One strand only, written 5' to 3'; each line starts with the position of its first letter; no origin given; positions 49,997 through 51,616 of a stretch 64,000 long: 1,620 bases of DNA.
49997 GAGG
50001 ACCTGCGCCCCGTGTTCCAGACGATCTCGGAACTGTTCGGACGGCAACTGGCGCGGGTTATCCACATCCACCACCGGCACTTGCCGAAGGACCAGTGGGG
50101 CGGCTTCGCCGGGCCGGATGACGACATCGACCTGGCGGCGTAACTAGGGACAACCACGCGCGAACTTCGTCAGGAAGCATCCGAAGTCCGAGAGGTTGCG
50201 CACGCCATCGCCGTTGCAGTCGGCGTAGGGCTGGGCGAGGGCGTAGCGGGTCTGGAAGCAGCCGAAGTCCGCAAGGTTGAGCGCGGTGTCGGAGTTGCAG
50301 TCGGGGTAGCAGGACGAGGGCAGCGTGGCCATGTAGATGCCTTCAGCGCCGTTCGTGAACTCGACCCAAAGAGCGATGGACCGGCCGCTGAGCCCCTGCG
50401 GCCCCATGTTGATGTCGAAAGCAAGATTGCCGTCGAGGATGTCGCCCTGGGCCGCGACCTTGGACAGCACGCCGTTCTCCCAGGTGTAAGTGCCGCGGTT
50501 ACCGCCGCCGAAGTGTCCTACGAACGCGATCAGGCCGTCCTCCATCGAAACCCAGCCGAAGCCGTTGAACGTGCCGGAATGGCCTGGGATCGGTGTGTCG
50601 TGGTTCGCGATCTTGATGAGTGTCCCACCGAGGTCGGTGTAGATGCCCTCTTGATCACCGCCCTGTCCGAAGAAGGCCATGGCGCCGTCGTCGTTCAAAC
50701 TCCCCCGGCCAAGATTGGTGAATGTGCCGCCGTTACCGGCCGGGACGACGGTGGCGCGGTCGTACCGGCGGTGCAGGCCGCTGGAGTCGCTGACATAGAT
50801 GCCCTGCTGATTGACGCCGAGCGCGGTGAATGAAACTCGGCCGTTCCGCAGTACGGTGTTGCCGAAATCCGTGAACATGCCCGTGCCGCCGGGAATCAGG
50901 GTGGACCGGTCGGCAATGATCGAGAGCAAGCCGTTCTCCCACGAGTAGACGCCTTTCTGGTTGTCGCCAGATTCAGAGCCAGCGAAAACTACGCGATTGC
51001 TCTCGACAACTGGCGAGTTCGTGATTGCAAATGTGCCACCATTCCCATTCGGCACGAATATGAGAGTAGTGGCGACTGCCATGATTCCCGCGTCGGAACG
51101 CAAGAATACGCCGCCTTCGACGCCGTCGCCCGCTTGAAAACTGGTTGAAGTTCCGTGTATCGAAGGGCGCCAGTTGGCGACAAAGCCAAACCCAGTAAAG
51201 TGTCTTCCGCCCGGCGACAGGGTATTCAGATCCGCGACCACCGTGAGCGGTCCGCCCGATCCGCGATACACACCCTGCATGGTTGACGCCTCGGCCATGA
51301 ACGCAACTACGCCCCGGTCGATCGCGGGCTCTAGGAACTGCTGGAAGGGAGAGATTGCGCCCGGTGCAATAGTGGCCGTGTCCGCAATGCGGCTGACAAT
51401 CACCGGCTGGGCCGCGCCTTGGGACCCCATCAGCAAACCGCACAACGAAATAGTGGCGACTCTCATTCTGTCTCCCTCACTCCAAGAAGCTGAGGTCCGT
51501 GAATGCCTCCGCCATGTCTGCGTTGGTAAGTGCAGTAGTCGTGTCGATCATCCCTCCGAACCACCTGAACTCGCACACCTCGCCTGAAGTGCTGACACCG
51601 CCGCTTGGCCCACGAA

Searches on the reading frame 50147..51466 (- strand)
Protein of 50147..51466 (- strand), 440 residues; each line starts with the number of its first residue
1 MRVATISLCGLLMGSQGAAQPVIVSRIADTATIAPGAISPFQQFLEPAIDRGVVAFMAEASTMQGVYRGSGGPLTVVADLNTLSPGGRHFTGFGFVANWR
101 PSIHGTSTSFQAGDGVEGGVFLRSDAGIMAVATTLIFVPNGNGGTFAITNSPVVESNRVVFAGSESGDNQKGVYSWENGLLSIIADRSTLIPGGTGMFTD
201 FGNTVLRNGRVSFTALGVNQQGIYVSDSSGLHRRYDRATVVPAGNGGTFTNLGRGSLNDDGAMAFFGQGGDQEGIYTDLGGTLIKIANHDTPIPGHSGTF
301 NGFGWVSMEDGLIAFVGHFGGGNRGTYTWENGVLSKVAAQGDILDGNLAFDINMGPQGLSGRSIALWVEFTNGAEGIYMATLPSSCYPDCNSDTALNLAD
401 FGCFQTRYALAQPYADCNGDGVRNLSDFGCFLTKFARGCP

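Call 8: search_protein_families(library=ncbifam, proteins=[window:50147-51466:-], max_evalue=0.01)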
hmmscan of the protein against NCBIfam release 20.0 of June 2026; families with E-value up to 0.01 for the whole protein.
window:50147-51466:- (440 aa): 2 families
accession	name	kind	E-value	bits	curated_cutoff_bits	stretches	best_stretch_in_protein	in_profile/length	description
TIGR05002.1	NxxGxxAF_repeat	domain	1.7e-15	56.7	50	1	249-295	1-55/57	choice-of-anchor tandem repeat NxxGxxAF-containing protein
NF041540.1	dockerin_GC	domain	3.2e-07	30.6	29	1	386-439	1-67/67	GC-type dockerin domain-anchored protein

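Call 9: search_protein_families(library=pfam, proteins=[window:50147-51466:-], max_evalue=0.01)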
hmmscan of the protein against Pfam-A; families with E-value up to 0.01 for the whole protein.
window:50147-51466:- (440 aa): 1 family
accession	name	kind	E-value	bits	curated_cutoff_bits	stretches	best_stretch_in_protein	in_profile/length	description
PF24251.1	DUF7453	-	1.7e-21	77.1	26.2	1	24-345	34-395/460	Family of unknown function (DUF7453)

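Call 70: find_homologous_proteins(query=window:50147-51466:-, max_evalue=0.00001)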
Query window:50147-51466:- (440 aa): 465 proteins with E <= 0.00001 among 8000 candidates; the best 120 are listed.
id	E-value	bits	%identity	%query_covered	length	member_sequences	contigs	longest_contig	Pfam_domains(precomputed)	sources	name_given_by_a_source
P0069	1.0e-294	995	100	100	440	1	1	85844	PF24251.2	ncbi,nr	ncbi:MAG: hypothetical protein IT437_08975 [Phycisphaerales bacterium]|nr:hypothetical protein [Phyc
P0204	3.2e-117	410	49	96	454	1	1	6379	PF24251.2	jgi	jgi:hypothetical protein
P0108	8.2e-112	393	46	96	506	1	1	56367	PF24251.2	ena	-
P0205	7.2e-96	340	51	84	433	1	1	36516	PF24251.2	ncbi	-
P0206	2.2e-91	325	53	73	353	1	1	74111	PF24251.2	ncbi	-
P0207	1.6e-88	316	48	86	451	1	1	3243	PF24251.2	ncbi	-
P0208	3.5e-80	288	45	82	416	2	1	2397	PF24251.2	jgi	jgi:hypothetical protein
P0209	4.9e-77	278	45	82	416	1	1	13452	PF24251.2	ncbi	-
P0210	8.3e-77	277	46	83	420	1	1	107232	PF24251.2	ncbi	ncbi:MAG: hypothetical protein ACKVU4_00565 [Phycisphaerales bacterium]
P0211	3.8e-76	275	42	87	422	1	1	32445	PF24251.2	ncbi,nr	ncbi:MAG: hypothetical protein IT437_11525 [Phycisphaerales bacterium]|nr:hypothetical protein [Phyc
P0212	1.9e-75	273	45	82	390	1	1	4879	PF24251.2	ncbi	-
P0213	1.9e-74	269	42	87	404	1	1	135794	PF24251.2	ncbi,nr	ncbi:MAG: hypothetical protein IT437_02905 [Phycisphaerales bacterium]|nr:hypothetical protein [Phyc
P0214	6.2e-73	264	36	76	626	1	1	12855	PF24251.2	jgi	jgi:hypothetical protein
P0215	7.3e-72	261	41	87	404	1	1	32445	PF24251.2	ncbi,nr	ncbi:MAG: hypothetical protein IT437_11520 [Phycisphaerales bacterium]|nr:hypothetical protein [Phyc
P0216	1.5e-68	250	41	83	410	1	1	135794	PF24251.2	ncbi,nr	ncbi:MAG: hypothetical protein IT437_02895 [Phycisphaerales bacterium]|nr:hypothetical protein [Phyc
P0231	2.8e-47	180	35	83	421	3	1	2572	PF07589.17,PF24251.2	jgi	jgi:hypothetical protein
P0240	1.9e-42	164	30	94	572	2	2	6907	PF00404.25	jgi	jgi:hypothetical protein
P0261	1.4e-35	141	32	95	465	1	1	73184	-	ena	-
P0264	4.9e-35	140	32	94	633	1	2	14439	PF00404.25,PF24251.2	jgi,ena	-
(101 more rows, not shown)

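Call 72: search_protein_families(library=ncbifam, proteins=[P0211, P0213, P0215, P0216, P0206, P0209, P0210, P0231, P0240, P0264], max_evalue=0.1)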
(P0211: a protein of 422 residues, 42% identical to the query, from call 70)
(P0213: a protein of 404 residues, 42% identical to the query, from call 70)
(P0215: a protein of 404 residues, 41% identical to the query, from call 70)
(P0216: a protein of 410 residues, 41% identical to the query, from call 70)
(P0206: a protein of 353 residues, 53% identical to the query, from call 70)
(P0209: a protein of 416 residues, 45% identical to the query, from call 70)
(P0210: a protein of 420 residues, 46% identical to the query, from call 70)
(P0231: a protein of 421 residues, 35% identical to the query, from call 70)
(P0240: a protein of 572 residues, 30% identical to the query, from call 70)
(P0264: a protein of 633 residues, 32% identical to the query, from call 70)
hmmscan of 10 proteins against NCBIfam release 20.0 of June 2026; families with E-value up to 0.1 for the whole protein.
P0211 (422 aa): 2 families
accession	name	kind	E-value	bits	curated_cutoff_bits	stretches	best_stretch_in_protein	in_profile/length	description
TIGR05002.1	NxxGxxAF_repeat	domain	3e-05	23.9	50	1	272-308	11-55/57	choice-of-anchor tandem repeat NxxGxxAF-containing protein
NF058571.1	GVDTG_CTERM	domain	0.013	15.8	29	1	388-411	21-44/44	GVDTG sorting domain-containing protein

P0213 (404 aa): 2 families
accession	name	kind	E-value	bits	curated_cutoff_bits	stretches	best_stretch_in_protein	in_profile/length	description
NF058571.1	GVDTG_CTERM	domain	0.02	15.2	29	1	380-403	21-44/44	GVDTG sorting domain-containing protein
TIGR03300.1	assembly_YfgL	equivalog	0.031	12.9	285.2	1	295-351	94-150/377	outer membrane protein assembly factor BamB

P0215 (404 aa): 2 families
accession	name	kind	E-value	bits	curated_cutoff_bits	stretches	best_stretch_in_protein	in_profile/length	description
TIGR05002.1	NxxGxxAF_repeat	domain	1.3e-07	31.4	50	0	162-197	12-55/57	choice-of-anchor tandem repeat NxxGxxAF-containing protein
NF058571.1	GVDTG_CTERM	domain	0.022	15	29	1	380-403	21-44/44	GVDTG sorting domain-containing protein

P0216 (410 aa): 2 families
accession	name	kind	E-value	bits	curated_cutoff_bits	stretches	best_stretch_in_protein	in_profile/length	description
TIGR05002.1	NxxGxxAF_repeat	domain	0.00051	19.9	50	0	113-150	15-56/57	choice-of-anchor tandem repeat NxxGxxAF-containing protein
NF058571.1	GVDTG_CTERM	domain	0.0036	17.6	29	1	386-409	21-44/44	GVDTG sorting domain-containing protein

P0206 (353 aa): 6 families
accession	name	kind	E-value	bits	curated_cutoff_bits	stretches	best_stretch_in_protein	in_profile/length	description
TIGR05002.1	NxxGxxAF_repeat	domain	1.1e-14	54.2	50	3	208-244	11-55/57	choice-of-anchor tandem repeat NxxGxxAF-containing protein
NF041927.1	Xrt_dep_XDP1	equivalog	0.011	15.7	125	1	330-353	217-242/242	exosortase-dependent surface protein XDP1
NF038130.1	PEP_NF038130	equivalog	0.034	13.8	60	0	328-351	259-283/283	NF038130 family PEP-CTERM protein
TIGR03901.2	MYXO-CTERM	domain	0.045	14.1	20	0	334-353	14-33/34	MYXO-CTERM sorting domain-containing protein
NF038125.1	PEP_CTERM_THxN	subfamily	0.076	12.6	85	0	331-353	222-246/246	THxN family PEP-CTERM protein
TIGR02595.1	PEP_CTERM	domain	0.088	13.7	16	1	332-353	1-22/24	PEP-CTERM sorting domain-containing protein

P0209 (416 aa): 1 family
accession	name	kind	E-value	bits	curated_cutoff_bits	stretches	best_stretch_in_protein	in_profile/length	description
TIGR05002.1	NxxGxxAF_repeat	domain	3.3e-15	55.8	50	4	312-358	1-55/57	choice-of-anchor tandem repeat NxxGxxAF-containing protein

P0210 (420 aa): 2 families
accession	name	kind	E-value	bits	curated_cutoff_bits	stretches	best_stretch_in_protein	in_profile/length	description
TIGR05002.1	NxxGxxAF_repeat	domain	2.4e-15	56.2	50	5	314-360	1-55/57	choice-of-anchor tandem repeat NxxGxxAF-containing protein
TIGR03901.2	MYXO-CTERM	domain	0.033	14.6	20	1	398-417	15-33/34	MYXO-CTERM sorting domain-containing protein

P0231 (421 aa): 9 families
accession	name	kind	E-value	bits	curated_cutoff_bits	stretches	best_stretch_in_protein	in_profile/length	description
TIGR05002.1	NxxGxxAF_repeat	domain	8.2e-17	60.9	50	3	271-310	11-56/57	choice-of-anchor tandem repeat NxxGxxAF-containing protein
TIGR02595.1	PEP_CTERM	domain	2.8e-05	24.6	16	1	396-418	1-23/24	PEP-CTERM sorting domain-containing protein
NF038125.1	PEP_CTERM_THxN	subfamily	0.00016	21.3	85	1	394-418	221-245/246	THxN family PEP-CTERM protein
NF038129.1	PEP_NF038129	equivalog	0.00023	21.1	65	1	391-419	167-194/194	NF038129 family PEP-CTERM protein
NF041538.1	PEP_EDSA_1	subfamily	0.00023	20.9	100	1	394-418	283-306/307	EDSAP-1 family PEP-CTERM protein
NF038120.1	PEP_CTERM_QFxxD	subfamily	0.00048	20.1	80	1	389-418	186-215/215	NF038120 family PEP-CTERM protein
NF038118.1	PEP_CTERM_CCXG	equivalog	0.038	13.7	90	1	388-418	168-198/199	CCXG family PEP-CTERM protein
NF041940.1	choice_anch_X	domain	0.044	13.5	25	0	387-402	14-29/37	choice-of-anchor X domain-containing protein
NF041927.1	Xrt_dep_XDP1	equivalog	0.073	13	125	0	396-418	219-241/242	exosortase-dependent surface protein XDP1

P0240 (572 aa): 2 families
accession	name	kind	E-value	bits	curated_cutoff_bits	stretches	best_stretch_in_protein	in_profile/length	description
NF049990.1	CellobisidaseCelK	equivalog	0.00075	17.8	1700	0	2-50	829-880/889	cellulose 1,4-beta-cellobiosidase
TIGR03382.1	GC_trans_RRR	domain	0.07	13.8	15.85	0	549-572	4-26/27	MYXO-CTERM sorting domain-containing protein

P0264 (633 aa): 0 families

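Call 75: find_encoding_contigs(protein=P0213, flank=10000, max_places=1)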
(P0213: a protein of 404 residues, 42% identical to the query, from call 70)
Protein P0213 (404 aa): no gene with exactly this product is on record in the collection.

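Call 84: find_encoding_contigs(protein=P0261, flank=10000, max_places=1)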
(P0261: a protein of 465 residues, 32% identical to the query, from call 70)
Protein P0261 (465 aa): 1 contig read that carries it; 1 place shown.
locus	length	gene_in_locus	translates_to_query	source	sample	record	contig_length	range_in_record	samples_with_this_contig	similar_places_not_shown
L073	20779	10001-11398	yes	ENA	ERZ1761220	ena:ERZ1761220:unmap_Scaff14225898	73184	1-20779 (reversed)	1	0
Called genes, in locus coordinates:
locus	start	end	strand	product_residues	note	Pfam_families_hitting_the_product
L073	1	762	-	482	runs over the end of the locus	PF13396:PLDc_N, PF13091:PLDc_2, PF00614:PLDc (faint), PF13091:PLDc_2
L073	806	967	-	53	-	-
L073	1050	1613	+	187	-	-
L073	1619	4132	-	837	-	-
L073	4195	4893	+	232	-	PF04055:Radical_SAM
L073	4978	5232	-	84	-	-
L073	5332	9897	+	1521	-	PF02811:PHP, PF07733:DNA_pol3_alpha, PF17657:DNA_pol3_finger, PF14579:HHH_6, PF01336:tRNA_anti-codon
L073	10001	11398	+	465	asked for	-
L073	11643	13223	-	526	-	PF00890:FAD_binding_2 (weak), PF01266:DAO, PF07992:Pyr_redox_2 (faint), PF13450:NAD_binding_8, PF00355:Rieske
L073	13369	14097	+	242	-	-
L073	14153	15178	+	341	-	PF00535:Glycos_transf_2, PF13641:Glyco_tranf_2_3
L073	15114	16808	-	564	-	PF13231:PMT_2 (weak)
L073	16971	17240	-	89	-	PF07927:HicA_toxin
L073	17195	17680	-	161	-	-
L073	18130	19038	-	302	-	PF00294:PfkB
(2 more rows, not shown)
